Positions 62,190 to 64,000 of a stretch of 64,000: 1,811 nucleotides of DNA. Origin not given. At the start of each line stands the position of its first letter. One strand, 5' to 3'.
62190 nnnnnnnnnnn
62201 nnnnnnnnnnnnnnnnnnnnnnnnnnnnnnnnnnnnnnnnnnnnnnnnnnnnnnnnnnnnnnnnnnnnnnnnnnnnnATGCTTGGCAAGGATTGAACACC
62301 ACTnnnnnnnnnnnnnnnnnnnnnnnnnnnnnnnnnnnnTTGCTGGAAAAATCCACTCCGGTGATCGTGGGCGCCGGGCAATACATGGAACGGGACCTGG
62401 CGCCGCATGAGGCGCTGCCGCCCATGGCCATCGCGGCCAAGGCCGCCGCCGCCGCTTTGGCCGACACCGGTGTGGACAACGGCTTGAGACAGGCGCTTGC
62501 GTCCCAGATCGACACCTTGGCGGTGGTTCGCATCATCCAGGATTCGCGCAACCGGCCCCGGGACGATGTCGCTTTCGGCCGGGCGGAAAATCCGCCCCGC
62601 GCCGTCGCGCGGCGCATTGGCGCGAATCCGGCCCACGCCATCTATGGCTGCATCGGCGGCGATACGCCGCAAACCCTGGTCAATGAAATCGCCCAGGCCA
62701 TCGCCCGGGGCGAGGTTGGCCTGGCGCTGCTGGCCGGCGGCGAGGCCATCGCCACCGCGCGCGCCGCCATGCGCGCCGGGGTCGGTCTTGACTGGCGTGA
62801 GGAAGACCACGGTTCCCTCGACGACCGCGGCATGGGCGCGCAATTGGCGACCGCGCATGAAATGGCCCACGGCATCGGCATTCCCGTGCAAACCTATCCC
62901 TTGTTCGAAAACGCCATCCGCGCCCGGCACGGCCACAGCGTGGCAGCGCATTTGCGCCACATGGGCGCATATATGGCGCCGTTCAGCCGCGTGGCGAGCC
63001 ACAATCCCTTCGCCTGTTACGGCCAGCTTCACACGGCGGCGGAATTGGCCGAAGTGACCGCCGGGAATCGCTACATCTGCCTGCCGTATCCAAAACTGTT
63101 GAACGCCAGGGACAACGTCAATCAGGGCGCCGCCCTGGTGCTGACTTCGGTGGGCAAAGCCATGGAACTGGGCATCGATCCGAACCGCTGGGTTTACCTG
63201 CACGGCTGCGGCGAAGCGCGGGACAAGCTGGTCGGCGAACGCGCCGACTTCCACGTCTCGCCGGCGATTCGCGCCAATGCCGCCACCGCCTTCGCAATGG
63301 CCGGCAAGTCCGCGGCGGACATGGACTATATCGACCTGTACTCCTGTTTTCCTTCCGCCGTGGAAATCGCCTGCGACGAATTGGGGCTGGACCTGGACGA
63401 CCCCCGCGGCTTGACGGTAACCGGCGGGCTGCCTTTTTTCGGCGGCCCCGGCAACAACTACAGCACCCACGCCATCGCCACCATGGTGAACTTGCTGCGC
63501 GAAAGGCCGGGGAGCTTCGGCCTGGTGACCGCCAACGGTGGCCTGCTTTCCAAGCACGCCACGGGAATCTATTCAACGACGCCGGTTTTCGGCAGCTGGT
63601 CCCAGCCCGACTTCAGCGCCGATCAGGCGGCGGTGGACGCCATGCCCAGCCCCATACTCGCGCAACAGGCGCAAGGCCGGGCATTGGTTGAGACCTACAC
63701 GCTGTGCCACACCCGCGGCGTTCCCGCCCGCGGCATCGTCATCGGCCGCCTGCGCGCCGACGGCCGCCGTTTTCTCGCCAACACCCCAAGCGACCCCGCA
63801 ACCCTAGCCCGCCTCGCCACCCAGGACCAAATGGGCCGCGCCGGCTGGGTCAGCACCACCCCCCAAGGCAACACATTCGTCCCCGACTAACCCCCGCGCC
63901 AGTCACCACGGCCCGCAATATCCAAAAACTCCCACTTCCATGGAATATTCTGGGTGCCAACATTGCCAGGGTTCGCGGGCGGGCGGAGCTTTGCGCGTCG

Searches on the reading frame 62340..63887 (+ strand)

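Call 71: search_protein_families(library=pfam, proteins=[window:62340-63887:+], max_evalue=0.001)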
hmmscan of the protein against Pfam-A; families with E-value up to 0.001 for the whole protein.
window:62340-63887:+ (516 aa): 2 families
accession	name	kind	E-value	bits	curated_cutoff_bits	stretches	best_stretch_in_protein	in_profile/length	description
PF18313.7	TLP1_add_C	-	6.9e-19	68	26.1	1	429-506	3-80/83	Thiolase-like protein type 1 additional C-terminal domain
PF22691.2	Thiolase_C_1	-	7.2e-07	29.5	28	1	298-350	9-60/144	Thiolase C-terminal domain-like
